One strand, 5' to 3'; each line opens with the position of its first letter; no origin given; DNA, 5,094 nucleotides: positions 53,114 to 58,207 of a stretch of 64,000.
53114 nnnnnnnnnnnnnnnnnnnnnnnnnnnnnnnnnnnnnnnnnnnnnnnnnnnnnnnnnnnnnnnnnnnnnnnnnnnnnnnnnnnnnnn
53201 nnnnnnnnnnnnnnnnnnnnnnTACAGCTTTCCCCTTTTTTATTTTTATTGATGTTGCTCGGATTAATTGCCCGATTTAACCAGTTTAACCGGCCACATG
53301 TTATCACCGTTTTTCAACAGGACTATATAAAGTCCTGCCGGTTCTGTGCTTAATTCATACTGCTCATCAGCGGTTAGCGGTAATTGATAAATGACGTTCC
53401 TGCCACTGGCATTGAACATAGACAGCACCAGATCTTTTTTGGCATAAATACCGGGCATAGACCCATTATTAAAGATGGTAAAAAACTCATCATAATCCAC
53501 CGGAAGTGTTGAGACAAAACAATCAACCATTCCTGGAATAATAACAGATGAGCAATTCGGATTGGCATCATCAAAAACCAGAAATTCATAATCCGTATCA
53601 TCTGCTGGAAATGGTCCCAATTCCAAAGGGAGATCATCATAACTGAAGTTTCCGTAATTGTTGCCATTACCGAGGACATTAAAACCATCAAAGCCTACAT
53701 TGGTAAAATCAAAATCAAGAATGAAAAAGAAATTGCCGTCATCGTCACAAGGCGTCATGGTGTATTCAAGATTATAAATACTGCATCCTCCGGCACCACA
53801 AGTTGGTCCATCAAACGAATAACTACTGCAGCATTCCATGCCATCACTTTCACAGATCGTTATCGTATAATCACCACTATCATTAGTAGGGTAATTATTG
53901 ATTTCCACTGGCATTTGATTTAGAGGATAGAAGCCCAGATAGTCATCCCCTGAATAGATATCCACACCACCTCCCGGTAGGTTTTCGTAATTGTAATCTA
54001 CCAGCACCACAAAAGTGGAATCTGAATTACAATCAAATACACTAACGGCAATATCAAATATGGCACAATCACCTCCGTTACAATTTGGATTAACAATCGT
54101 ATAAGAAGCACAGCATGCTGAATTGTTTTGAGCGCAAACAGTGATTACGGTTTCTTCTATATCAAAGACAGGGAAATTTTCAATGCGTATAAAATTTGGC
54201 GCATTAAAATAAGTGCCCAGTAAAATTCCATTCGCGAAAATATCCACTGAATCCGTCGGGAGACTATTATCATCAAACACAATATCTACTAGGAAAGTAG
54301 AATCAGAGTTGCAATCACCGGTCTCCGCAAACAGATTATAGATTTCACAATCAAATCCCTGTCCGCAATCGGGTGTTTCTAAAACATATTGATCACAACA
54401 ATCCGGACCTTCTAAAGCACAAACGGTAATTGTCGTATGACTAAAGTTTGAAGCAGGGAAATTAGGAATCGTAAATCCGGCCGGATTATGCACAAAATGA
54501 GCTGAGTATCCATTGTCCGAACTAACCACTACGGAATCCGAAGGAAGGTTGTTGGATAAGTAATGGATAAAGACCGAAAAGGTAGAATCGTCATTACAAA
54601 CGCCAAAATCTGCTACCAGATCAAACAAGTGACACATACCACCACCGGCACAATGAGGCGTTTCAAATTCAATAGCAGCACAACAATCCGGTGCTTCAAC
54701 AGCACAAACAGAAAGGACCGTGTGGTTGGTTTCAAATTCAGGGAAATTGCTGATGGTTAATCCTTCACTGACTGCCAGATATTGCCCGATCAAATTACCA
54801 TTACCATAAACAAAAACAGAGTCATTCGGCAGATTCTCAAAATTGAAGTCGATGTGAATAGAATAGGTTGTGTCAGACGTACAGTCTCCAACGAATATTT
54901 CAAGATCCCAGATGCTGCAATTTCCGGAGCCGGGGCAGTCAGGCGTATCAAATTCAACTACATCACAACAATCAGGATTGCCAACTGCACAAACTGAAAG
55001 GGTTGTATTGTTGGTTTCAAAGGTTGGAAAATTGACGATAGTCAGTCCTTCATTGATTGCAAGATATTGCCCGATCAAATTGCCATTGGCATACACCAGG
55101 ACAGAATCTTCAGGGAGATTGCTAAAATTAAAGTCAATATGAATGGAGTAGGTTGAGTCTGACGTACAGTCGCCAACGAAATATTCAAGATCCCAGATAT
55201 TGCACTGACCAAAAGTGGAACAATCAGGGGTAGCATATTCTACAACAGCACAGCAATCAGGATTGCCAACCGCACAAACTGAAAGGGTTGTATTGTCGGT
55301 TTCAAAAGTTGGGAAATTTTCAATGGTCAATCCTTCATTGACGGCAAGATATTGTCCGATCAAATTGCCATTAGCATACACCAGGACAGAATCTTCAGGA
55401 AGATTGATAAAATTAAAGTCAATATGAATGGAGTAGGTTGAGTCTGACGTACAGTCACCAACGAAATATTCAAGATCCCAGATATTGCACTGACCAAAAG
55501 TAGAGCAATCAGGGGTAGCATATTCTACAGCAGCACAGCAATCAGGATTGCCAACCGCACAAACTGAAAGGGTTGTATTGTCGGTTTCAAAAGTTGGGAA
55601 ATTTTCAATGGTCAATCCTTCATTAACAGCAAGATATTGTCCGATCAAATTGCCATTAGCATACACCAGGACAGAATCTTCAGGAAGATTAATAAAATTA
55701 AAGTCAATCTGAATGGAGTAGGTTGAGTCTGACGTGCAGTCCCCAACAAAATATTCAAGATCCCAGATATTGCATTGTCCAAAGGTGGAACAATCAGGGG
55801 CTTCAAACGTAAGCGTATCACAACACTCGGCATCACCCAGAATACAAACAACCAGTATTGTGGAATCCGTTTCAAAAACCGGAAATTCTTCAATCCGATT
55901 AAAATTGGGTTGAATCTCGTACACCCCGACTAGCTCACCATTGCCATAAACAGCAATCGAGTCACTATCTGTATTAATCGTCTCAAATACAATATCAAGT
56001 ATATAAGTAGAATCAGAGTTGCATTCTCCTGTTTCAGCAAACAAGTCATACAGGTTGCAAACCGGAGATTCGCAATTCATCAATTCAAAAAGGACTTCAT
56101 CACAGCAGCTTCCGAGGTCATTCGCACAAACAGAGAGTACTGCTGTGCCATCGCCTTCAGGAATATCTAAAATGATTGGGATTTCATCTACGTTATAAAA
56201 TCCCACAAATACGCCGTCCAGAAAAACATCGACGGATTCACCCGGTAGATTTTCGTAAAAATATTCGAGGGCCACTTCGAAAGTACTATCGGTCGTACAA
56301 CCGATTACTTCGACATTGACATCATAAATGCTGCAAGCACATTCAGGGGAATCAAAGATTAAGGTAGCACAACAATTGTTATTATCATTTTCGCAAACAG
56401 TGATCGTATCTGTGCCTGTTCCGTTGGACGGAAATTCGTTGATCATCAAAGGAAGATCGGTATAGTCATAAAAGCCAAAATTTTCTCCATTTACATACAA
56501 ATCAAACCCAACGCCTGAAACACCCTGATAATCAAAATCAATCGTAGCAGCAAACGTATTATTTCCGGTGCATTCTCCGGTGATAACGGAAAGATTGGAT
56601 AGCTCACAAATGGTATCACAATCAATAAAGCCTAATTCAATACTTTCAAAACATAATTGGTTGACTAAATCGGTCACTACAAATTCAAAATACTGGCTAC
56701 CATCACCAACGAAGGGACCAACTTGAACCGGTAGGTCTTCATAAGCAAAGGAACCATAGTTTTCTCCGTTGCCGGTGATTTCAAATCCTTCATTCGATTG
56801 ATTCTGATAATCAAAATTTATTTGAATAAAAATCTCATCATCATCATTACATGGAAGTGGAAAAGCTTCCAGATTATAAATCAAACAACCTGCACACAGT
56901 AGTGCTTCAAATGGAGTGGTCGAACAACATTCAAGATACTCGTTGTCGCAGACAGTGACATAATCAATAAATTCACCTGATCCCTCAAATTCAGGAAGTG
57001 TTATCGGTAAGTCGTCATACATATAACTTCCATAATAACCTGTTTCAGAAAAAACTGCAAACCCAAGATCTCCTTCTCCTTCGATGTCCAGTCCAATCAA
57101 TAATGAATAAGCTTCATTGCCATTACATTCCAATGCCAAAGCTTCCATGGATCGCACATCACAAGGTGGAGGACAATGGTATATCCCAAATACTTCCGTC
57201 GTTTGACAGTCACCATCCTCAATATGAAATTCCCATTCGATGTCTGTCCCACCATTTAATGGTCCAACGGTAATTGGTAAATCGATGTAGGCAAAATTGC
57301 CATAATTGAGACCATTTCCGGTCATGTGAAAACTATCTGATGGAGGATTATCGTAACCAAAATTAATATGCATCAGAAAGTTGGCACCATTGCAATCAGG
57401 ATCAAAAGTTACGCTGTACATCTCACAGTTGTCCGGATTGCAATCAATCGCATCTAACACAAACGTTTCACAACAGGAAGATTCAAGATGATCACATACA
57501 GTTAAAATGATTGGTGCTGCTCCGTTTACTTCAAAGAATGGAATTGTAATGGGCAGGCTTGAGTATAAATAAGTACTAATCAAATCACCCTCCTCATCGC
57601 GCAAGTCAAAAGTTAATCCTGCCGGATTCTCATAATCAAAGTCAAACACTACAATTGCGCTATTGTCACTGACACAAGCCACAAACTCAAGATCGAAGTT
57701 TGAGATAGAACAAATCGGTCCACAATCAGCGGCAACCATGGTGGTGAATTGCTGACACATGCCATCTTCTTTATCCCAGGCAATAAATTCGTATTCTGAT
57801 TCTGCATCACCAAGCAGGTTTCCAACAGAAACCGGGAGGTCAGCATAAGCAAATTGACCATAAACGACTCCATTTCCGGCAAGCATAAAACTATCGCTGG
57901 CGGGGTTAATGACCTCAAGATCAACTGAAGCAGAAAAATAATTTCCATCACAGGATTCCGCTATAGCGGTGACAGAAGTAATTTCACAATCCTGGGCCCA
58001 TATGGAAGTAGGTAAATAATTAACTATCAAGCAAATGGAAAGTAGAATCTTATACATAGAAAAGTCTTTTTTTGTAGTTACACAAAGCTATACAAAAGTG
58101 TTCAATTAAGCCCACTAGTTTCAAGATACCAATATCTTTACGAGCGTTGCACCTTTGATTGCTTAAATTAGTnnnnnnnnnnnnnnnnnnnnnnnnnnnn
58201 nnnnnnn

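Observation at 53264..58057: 1597-aa T9SS cargo built from 16 Cys-framed modules of an unassigned ~92-95-aa domain in two subtypes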

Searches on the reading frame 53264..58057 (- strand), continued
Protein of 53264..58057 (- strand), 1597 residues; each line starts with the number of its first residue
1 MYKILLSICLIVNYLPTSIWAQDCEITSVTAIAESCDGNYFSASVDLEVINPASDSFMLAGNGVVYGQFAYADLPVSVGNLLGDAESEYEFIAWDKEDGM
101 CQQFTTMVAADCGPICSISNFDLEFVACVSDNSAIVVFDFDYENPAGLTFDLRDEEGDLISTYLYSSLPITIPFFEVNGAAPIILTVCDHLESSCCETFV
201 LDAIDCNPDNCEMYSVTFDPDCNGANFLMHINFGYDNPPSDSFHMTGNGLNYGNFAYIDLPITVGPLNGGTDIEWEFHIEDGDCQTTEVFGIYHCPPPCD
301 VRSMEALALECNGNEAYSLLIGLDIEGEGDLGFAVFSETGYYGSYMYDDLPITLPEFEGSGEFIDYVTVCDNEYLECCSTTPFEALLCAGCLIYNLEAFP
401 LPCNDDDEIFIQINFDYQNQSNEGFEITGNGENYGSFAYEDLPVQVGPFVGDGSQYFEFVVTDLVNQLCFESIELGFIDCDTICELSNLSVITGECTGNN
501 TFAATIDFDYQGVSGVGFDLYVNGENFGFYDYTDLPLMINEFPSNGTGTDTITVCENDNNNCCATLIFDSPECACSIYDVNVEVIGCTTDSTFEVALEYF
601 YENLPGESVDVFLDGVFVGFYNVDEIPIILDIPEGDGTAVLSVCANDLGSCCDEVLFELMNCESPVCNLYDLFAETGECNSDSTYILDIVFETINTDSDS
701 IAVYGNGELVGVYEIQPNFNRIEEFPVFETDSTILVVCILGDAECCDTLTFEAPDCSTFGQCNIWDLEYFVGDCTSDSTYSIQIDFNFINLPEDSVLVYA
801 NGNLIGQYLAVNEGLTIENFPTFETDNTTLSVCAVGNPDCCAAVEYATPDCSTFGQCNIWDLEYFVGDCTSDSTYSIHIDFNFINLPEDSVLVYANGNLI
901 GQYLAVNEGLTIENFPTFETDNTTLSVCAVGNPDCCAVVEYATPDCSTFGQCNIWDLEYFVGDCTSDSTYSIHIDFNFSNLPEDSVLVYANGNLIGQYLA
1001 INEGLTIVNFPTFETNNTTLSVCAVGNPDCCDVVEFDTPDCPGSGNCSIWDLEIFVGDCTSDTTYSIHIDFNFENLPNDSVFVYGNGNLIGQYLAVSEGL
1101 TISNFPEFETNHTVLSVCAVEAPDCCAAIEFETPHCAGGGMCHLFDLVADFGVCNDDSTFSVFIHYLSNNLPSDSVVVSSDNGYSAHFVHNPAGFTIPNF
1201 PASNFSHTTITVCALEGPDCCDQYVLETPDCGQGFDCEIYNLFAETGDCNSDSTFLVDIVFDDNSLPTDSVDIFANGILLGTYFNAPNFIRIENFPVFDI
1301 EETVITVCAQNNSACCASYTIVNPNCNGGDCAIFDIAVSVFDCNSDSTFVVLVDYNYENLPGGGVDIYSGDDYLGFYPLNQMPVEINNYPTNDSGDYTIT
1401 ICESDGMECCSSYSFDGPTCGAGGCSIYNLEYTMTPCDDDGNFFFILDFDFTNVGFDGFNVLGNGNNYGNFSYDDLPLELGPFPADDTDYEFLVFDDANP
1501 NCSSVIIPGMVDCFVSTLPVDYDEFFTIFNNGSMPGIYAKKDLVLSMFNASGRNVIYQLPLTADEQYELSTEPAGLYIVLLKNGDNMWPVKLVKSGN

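Call 59: find_encoding_contigs(protein=P0065, flank=5000, max_places=2)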
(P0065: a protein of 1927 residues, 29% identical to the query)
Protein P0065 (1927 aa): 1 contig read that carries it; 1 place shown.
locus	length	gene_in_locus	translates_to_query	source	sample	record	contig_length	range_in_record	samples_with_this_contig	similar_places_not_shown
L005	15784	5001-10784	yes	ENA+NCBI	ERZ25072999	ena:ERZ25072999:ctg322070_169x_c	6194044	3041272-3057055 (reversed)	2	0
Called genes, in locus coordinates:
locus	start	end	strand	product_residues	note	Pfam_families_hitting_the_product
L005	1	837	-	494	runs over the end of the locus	-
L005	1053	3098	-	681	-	PF01186:Lysyl_oxidase, PF18962:Por_Secre_tail (weak)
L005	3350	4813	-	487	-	-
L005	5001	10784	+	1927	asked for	PF18962:Por_Secre_tail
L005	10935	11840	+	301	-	PF12146:Hydrolase_4 (faint), PF20434:BD-FAE, PF00561:Abhydrolase_1 (faint), PF07859:Abhydrolase_3, PF00326:Peptidase_S9 (weak)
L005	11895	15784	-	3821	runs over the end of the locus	PF13620:CarboxypepD_reg (faint), PF06832:BiPBP_C (faint), PF13573:SprB (weak), PF18962:Por_Secre_tail (faint), PF23585:DUF7137 (faint), PF13573:SprB, PF13573:SprB, PF13585:CHU_C, +6 more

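Call 60: find_encoding_contigs(protein=P0029, flank=6000, max_places=2)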
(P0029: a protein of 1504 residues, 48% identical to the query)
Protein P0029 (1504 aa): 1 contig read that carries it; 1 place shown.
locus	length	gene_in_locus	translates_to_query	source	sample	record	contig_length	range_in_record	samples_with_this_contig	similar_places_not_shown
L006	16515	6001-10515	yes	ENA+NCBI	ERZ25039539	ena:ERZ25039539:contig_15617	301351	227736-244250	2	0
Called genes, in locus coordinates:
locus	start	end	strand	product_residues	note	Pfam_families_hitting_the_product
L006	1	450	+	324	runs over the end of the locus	PF00294:PfkB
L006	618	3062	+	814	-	PF18962:Por_Secre_tail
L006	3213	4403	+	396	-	PF01053:Cys_Met_Meta_PP, PF00155:Aminotran_1_2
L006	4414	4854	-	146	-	PF00149:Metallophos (faint), PF12850:Metallophos_2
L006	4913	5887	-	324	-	PF08240:ADH_N (weak), PF00107:ADH_zinc_N, PF13602:ADH_zinc_N_2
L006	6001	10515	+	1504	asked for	-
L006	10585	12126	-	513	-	PF01039:Carboxyl_trans, PF03255:ACCA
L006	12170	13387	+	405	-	PF00155:Aminotran_1_2, PF01041:DegT_DnrJ_EryC1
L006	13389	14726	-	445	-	PF01094:ANF_receptor (weak), PF13458:Peripla_BP_6 (weak)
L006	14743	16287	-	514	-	PF00117:GATase, PF07722:Peptidase_C26 (weak), PF02540:NAD_synthase (faint), PF00958:GMP_synt_C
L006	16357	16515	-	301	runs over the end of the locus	PF01029:NusB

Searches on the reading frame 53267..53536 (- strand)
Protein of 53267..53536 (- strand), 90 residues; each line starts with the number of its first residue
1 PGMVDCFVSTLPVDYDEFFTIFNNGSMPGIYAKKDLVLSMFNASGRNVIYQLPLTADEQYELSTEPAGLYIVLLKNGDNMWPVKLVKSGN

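Call 38: search_protein_families(library=pfam, proteins=[window:53267-53536:-], max_evalue=1)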
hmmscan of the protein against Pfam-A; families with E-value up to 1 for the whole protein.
seq(90 aa): 1 family
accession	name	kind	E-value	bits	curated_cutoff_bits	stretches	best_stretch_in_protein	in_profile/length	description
PF18962.6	Por_Secre_tail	-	0.0076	17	27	1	32-80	18-68/75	Secretion system C-terminal sorting domain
